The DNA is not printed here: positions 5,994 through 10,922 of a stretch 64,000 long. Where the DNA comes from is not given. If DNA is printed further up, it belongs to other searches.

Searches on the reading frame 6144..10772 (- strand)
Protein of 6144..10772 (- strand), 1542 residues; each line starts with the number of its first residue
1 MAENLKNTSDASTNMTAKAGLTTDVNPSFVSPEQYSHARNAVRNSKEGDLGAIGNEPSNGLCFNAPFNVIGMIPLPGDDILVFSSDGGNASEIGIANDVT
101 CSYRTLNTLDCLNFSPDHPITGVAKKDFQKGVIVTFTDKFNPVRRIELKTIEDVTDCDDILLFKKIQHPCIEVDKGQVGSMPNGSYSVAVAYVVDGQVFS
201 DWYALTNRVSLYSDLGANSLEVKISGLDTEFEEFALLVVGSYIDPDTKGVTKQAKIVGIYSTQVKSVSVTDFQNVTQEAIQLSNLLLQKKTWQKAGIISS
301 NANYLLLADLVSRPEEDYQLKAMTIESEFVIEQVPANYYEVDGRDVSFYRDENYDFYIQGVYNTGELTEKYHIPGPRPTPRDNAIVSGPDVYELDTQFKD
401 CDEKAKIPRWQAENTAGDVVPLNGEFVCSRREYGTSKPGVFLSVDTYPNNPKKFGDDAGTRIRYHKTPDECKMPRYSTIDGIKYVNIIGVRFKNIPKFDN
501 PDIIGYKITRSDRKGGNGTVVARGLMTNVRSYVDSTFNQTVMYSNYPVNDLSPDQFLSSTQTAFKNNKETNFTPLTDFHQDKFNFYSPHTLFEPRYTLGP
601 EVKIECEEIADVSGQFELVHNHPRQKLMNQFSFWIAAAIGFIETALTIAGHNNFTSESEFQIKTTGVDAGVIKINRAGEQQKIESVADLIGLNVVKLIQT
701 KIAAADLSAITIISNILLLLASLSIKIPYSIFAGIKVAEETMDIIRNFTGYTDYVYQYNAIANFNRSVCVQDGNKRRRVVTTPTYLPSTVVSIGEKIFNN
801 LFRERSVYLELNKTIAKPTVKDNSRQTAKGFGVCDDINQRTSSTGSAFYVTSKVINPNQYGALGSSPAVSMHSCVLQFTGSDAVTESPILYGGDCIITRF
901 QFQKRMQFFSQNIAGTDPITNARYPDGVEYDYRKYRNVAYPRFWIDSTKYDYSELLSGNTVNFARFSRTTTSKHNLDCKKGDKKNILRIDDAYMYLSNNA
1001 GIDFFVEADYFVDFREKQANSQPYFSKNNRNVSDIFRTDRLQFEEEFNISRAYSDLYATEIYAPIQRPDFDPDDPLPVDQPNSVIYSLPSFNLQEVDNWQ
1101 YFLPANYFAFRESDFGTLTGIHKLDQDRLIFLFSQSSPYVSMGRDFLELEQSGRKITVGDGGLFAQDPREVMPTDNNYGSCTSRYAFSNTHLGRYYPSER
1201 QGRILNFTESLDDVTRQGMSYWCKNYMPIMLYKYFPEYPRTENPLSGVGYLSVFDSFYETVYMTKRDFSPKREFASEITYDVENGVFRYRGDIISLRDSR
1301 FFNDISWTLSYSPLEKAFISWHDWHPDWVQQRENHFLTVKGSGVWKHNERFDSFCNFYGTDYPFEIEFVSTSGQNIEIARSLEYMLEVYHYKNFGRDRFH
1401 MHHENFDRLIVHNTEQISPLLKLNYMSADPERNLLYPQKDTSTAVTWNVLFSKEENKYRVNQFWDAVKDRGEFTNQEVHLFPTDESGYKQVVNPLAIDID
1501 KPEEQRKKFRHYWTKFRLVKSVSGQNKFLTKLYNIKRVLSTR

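Call 9: search_protein_families(library=phrogs, max_evalue=0.001, proteins=[window:6144-10772:-])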
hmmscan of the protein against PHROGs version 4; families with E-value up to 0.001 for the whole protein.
window:6144-10772:- (1542 aa): 2 families
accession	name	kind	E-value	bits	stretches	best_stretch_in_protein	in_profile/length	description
phrog_37948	-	head and packaging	1.1e-35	123.1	3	746-1281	1203-1743/2289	virion structural protein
phrog_18548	-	unknown function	2.8e-05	25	1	1308-1370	4-67/241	-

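Call 43: search_solved_structures(query=window:6144-10772:-, max_evalue=0.01)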
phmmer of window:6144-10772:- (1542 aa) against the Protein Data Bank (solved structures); distinct sequences matched with E-value up to 0.01: 0.

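Call 55: search_dna_similar(query=window:6144-10772:-, collection=phages, mode=protein, max_rows=12, max_evalue=0.001)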
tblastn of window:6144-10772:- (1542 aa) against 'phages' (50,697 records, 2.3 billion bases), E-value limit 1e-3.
Records with a match: 39; places in all: 46; records where one place covers at least 80% of the query: 2.
Best place of each record, by identity: <60% 39.
By first word of the organism name: Flavobacterium 29; Cellulophaga 7; Leptolyngbya 1; phage 1; Bacteriophage 1.
By host as written in the record: Flavobacterium psychrophilum 950106-1/1 12; Flavobacterium psychrophilum 020612-2/1 3; Flavobacterium psychrophilum strain FPS-D10 3; - 2; Cellulophaga baltica #18 2; Cellulophaga baltica #4 2; Cellulophaga baltica #17 2; Flavobacterium psychrophilum FPS-D15 2; and 9 more.
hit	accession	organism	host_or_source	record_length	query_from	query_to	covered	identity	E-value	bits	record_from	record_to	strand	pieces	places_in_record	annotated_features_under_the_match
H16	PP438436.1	Leptolyngbya phage Lbo-JY46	Leptolyngbya boryana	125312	101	1542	94%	24.4%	2e-93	342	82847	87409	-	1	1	hypothetical protein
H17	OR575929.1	phage csAssE-Sib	human gut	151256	18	1525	93%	23.1%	3e-40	244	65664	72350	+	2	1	structural protein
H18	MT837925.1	Bacteriophage sp.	human fecal samples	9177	488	1534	68%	23.1%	2e-39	167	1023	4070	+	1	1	record has no annotation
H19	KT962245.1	Cellulophaga phage phi4:1_13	Cellulophaga baltica #13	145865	503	1500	65%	23.7%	1e-25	194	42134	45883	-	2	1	structural protein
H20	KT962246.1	Cellulophaga phage phi4:1_18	Cellulophaga baltica #18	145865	503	1500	65%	23.7%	1e-25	194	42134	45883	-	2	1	structural protein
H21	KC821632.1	Cellulophaga phage phi4:1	Cellulophaga baltica #4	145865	503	1500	65%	23.7%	1e-25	194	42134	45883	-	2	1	structural protein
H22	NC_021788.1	Cellulophaga phage phi4:1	Cellulophaga baltica #4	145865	503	1500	65%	23.7%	1e-25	194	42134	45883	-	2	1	virion structural protein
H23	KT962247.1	Cellulophaga phage phi17:2_18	Cellulophaga baltica #18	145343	503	1500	65%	23.7%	1e-25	194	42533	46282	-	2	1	structural protein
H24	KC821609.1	Cellulophaga phage phi17:2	Cellulophaga baltica #17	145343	503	1500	65%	23.7%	1e-25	194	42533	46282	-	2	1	structural protein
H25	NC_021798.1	Cellulophaga phage phi17:2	Cellulophaga baltica #17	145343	503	1500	65%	23.7%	1e-25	194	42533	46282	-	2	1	virion structural protein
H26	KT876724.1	Flavobacterium phage FpV4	Flavobacterium psychrophilum 950106-1/1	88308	19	431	27%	24.1%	1e-7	63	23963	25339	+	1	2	putative structural protein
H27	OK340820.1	Flavobacterium phage FpV4-1.1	Flavobacterium psychrophilum 020612-2/1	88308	19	431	27%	24.1%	1e-7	63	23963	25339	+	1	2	record has no annotation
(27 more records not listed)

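Call 98: get_annotated_region(hit=H16, flank=200)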
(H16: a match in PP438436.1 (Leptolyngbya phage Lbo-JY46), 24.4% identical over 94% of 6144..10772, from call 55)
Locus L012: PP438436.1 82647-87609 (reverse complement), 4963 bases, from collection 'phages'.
description: Leptolyngbya phage Lbo-JY46, complete genome.
organism: Leptolyngbya phage Lbo-JY46 (NCBI taxid 3128135)
taxonomy: Viruses; Duplodnaviria; Heunggongvirae; Uroviricota; Caudoviricetes
host: Leptolyngbya boryana; source: China; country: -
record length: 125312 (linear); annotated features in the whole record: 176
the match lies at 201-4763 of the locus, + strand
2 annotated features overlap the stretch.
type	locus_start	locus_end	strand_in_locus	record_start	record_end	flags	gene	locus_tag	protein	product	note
CDS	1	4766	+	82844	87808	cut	-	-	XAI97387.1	hypothetical protein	-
CDS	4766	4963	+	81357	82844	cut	-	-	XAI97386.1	hypothetical protein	-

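Call 99: get_annotated_region(hit=H22, flank=3000)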
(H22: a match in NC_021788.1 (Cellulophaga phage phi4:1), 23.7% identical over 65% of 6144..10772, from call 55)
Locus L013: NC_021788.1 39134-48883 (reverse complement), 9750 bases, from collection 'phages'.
description: Cellulophaga phage phi4:1, complete genome.
organism: Cellulophaga phage phi4:1 (NCBI taxid 1328029)
taxonomy: Viruses; Duplodnaviria; Heunggongvirae; Uroviricota; Caudoviricetes; Lightbulbvirus; Lightbulbvirus Cba41
host: Cellulophaga baltica #4; source: seawater; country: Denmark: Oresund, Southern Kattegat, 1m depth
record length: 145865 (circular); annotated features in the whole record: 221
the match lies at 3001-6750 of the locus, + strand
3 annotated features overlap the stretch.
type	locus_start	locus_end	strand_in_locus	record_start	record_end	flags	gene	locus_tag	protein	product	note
CDS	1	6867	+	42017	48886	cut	-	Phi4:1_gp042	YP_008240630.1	virion structural protein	annotation based on experimental MS/MS proteomics analysis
CDS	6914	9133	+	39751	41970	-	-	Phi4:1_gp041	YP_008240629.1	tail protein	annotation based on experimental MS/MS proteomics analysis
CDS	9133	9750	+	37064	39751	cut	-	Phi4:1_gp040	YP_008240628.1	virion structural protein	annotation based on experimental MS/MS proteomics analysis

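Call 102: get_annotated_region(hit=H17, flank=1500)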
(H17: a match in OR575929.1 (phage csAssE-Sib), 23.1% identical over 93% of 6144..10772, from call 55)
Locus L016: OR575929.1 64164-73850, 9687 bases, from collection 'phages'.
description: Phage csAssE-Sib, complete genome.
organism: phage csAssE-Sib (NCBI taxid 3092639)
taxonomy: Viruses; Duplodnaviria; Heunggongvirae; Uroviricota; Caudoviricetes
host: -; source: human gut; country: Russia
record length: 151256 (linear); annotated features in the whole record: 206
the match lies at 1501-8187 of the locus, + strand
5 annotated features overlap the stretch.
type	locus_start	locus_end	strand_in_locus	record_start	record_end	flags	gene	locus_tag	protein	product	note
CDS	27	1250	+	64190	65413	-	-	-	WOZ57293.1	RNA-guided endonuclease TnpB family protein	Transposase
CDS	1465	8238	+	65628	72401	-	-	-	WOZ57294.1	structural protein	Muzzle protein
tRNA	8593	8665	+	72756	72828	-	-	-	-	tRNA-Tyr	-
tRNA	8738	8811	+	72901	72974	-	-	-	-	tRNA-Lys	-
CDS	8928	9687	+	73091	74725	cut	-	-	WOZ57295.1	Ro sixty-related protein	Ribonucleoprotein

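Call 104: search_solved_structures(query=A5, max_evalue=1)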
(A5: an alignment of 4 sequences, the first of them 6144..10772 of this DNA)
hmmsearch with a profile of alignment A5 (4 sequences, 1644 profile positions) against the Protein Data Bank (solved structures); distinct sequences matched with E-value up to 1: 0.
